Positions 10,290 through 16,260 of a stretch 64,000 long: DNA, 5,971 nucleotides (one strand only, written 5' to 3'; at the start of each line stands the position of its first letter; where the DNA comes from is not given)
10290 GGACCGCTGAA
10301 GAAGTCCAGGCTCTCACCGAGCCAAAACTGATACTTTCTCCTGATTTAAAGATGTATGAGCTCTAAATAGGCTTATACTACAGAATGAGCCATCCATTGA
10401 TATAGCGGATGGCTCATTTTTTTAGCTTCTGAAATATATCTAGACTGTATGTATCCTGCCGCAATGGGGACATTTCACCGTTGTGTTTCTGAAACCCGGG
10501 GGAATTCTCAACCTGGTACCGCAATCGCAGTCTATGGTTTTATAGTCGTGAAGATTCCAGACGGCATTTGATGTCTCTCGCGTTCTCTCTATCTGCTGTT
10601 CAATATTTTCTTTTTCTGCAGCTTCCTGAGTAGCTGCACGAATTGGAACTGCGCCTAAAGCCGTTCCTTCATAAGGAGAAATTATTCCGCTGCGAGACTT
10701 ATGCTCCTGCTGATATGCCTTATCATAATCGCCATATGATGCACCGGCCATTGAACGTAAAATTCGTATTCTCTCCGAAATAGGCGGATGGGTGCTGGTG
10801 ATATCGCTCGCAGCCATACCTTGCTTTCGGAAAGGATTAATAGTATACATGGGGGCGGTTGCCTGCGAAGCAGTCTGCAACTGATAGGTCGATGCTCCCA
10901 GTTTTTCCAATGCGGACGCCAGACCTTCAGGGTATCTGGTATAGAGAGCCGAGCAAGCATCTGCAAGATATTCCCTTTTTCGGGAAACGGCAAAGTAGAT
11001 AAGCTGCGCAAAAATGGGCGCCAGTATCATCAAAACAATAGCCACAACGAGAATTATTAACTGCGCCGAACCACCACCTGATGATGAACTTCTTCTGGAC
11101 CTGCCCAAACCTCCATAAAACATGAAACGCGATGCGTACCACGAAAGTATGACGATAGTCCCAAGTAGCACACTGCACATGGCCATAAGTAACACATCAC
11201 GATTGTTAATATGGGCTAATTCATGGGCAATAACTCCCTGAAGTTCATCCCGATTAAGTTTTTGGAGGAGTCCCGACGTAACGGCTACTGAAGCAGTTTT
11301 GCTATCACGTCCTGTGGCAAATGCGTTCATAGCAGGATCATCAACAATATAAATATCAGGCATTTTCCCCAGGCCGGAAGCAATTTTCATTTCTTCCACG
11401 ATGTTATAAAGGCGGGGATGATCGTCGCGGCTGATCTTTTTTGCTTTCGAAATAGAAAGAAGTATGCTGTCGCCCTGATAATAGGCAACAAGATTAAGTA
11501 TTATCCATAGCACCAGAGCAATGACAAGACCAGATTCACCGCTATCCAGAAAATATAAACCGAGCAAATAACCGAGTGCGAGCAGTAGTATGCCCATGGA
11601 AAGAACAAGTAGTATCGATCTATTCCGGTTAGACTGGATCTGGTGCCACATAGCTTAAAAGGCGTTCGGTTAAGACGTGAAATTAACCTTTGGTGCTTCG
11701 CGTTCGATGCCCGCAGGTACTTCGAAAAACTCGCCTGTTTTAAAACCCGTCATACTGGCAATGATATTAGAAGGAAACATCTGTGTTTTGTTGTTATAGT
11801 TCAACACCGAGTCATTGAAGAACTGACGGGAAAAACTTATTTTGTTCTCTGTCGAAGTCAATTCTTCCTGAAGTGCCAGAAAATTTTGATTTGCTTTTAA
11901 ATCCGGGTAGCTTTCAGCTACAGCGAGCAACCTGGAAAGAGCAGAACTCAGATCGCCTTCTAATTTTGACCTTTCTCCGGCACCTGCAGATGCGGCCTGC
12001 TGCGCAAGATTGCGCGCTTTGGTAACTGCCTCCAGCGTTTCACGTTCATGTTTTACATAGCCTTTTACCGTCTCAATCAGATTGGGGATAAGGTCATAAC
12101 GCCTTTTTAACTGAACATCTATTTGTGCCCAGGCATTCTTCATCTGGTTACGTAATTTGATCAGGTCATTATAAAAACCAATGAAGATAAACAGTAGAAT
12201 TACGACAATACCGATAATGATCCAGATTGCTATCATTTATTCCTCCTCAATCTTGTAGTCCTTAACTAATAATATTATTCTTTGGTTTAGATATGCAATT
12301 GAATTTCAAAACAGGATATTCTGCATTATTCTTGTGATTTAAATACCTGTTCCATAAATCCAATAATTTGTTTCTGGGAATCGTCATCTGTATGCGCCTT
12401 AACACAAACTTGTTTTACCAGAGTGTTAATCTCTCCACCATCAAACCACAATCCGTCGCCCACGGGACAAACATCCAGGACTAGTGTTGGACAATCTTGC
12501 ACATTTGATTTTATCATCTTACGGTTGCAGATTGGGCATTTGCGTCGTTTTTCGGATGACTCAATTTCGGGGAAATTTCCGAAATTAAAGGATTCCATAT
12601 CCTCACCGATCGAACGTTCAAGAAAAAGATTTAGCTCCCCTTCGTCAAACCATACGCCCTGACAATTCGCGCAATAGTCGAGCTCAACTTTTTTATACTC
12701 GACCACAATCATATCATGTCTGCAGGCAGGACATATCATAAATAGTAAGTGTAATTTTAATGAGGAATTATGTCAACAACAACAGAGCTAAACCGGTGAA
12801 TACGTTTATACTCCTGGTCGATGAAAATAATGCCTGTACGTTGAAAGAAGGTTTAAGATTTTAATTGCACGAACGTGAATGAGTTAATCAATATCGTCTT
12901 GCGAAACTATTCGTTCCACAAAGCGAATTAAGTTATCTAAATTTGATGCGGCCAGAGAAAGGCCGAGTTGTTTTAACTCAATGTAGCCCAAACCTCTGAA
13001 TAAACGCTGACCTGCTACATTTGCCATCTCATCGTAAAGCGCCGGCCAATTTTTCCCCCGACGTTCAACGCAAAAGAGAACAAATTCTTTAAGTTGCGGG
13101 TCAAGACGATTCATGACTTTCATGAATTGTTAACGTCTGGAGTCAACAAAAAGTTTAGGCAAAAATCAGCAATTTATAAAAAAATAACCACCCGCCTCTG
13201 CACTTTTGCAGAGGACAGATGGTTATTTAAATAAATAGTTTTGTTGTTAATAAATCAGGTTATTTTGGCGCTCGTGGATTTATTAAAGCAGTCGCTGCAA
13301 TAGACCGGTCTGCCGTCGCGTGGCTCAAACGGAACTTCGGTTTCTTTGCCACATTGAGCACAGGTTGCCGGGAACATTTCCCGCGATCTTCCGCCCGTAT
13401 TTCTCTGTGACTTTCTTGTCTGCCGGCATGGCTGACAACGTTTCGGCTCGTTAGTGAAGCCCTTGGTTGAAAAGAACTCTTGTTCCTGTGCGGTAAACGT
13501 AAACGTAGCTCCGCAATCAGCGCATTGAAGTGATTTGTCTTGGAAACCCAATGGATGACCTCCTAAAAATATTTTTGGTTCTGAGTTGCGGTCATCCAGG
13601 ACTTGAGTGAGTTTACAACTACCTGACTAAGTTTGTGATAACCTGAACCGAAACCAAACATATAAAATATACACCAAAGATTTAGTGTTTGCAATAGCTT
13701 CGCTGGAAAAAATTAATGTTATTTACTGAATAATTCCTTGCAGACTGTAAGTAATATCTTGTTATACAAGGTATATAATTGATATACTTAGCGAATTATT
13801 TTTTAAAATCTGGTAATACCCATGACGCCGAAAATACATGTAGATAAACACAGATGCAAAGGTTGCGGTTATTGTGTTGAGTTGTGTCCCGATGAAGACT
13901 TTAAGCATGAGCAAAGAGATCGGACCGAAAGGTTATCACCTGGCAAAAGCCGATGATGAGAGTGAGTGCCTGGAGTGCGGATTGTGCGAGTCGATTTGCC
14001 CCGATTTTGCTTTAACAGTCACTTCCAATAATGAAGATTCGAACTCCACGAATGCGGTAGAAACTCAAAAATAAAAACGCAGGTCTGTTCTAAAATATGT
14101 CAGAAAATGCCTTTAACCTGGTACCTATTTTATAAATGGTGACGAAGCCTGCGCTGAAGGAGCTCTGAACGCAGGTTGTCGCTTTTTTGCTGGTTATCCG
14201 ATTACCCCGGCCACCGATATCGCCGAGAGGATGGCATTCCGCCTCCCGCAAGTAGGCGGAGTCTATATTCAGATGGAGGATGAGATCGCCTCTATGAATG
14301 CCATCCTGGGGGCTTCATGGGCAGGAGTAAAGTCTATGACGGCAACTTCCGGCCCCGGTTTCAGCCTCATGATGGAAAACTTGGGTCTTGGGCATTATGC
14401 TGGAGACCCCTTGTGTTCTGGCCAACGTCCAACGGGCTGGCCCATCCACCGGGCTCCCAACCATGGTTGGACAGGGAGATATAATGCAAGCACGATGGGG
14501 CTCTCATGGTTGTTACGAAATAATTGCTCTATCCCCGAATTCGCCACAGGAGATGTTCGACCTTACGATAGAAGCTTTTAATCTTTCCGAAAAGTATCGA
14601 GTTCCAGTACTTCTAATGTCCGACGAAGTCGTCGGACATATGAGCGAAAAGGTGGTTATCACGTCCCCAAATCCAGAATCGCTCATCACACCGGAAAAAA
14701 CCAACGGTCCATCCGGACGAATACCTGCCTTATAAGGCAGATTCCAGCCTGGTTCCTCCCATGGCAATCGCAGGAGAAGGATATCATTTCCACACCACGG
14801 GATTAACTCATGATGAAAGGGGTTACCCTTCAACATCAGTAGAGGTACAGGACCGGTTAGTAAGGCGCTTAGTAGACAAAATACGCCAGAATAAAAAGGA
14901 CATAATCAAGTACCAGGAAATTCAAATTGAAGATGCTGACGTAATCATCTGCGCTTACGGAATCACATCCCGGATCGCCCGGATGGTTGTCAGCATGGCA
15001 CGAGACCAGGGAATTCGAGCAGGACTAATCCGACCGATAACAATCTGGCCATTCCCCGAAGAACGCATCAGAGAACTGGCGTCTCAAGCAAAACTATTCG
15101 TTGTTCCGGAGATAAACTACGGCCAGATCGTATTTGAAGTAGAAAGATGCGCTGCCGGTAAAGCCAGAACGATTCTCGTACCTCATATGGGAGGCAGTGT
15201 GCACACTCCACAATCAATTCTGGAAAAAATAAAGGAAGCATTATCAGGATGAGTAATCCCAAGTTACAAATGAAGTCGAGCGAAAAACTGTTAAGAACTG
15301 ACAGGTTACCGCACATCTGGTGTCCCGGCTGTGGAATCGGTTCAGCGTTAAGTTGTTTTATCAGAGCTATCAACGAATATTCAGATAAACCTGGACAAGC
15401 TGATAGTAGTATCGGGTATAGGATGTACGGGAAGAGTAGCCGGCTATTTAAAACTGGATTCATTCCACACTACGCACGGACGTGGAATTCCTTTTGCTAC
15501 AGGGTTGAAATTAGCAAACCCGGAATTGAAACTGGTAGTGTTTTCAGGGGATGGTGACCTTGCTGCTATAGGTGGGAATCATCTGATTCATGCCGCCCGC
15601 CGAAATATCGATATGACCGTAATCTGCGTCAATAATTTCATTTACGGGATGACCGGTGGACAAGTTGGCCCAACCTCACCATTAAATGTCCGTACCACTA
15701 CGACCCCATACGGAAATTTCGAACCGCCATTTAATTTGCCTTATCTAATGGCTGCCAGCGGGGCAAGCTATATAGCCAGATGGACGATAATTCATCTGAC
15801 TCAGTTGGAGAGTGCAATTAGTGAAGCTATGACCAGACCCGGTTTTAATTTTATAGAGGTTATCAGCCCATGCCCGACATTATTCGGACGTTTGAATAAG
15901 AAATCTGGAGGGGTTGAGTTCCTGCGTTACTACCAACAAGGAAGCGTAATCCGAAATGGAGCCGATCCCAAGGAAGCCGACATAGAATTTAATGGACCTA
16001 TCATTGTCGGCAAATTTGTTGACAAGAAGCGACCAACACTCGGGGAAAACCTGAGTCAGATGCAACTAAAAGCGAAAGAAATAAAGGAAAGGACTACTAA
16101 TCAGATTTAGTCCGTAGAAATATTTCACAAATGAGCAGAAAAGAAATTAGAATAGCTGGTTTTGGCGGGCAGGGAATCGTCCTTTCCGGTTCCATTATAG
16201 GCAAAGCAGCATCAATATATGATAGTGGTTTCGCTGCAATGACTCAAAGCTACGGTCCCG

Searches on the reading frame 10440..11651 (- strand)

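Call 59: search_protein_families(library=pfam, proteins=[window:10440-11651:-], max_evalue=0.00001)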
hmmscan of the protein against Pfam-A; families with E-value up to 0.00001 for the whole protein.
window:10440-11651:- (403 aa): 2 families
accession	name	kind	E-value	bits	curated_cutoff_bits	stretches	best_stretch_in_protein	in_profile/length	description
PF01435.24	Peptidase_M48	-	1.7e-32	113.2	20.3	1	79-301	5-185/186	Peptidase family M48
PF05569.17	Peptidase_M56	-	3.3e-06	26.9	31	0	43-162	100-218/296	BlaR1 peptidase M56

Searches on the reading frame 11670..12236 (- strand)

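Call 59: search_protein_families(library=pfam, proteins=[window:11670-12236:-], max_evalue=0.00001)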
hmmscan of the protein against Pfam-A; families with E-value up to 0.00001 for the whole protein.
window:11670-12236:- (188 aa): 1 family
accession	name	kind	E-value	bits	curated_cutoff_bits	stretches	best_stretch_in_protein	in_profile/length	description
PF04011.17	LemA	-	2.5e-61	206.3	26.2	1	35-186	1-149/149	LemA family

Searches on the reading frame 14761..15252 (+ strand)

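Call 59: search_protein_families(library=pfam, proteins=[window:14761-15252:+], max_evalue=0.00001)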
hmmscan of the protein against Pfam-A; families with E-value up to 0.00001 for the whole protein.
window:14761-15252:+ (163 aa): 2 families
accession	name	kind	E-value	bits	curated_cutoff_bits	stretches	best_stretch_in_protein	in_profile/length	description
PF17147.9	PFOR_II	-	4e-23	82.1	27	1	59-153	1-102/102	Pyruvate:ferredoxin oxidoreductase core domain II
PF02780.25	Transketolase_C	-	7.8e-09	35.9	25.9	1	53-122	4-73/124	Transketolase, C-terminal domain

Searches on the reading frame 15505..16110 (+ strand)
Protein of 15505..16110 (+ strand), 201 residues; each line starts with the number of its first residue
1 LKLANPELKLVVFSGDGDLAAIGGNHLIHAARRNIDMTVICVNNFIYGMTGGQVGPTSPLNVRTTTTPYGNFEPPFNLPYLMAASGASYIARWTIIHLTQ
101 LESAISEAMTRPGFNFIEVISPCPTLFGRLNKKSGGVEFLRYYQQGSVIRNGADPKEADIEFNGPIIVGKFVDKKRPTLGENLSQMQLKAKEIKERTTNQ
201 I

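Call 60: search_protein_families(library=pfam, proteins=[window:15505-16110:+], max_evalue=0.00001)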
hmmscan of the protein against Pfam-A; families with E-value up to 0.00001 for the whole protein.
window:15505-16110:+ (201 aa): 1 family
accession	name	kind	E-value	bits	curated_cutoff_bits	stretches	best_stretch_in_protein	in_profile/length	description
PF02775.26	TPP_enzyme_C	-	3.3e-24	85.9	21.9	1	2-119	41-151/151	Thiamine pyrophosphate enzyme, C-terminal TPP binding domain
